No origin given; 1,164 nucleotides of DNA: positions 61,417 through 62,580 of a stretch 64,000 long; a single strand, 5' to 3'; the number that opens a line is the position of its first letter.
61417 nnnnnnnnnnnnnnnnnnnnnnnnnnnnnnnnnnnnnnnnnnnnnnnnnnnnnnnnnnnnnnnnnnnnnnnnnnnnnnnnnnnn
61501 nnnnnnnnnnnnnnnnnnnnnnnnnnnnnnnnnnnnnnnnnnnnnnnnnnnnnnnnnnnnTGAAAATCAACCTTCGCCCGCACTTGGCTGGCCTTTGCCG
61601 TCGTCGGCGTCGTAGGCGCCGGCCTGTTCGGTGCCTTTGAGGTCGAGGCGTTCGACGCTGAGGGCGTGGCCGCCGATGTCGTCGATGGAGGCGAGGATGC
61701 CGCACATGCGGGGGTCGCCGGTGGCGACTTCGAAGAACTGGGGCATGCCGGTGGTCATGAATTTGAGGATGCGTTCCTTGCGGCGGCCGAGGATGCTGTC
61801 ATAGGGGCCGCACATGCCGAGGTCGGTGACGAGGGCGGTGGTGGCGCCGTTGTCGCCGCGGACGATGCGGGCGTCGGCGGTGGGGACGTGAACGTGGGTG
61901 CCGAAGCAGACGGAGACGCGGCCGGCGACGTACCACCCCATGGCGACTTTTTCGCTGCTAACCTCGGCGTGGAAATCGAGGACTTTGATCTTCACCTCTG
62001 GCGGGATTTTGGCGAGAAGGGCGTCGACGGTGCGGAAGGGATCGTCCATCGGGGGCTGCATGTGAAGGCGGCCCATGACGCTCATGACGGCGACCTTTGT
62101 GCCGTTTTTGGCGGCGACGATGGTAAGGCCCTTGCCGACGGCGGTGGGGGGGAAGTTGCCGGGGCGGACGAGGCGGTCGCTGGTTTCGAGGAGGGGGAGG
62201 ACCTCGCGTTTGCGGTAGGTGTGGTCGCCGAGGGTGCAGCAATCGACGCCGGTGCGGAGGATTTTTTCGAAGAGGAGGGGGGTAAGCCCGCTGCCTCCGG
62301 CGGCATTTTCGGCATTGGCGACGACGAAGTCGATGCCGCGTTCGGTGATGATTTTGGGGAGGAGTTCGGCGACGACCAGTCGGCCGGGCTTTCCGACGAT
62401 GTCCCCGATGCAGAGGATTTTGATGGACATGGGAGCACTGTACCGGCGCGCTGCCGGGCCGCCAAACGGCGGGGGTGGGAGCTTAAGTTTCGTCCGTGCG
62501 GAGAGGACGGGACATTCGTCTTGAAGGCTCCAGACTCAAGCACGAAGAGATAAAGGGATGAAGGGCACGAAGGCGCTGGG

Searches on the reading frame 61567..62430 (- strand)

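Call 70: search_protein_families(library=pfam, proteins=[window:61567-62430:-], max_evalue=0.00001)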
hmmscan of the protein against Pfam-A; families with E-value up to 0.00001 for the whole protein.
window:61567-62430:- (287 aa): 2 families
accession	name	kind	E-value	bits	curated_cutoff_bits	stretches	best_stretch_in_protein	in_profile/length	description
PF13277.11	YmdB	-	1.8e-89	299.8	27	1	6-262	1-253/253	YmdB-like protein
PF00149.33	Metallophos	-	3.3e-07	31.4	21.5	1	3-183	1-191/191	Calcineurin-like phosphoesterase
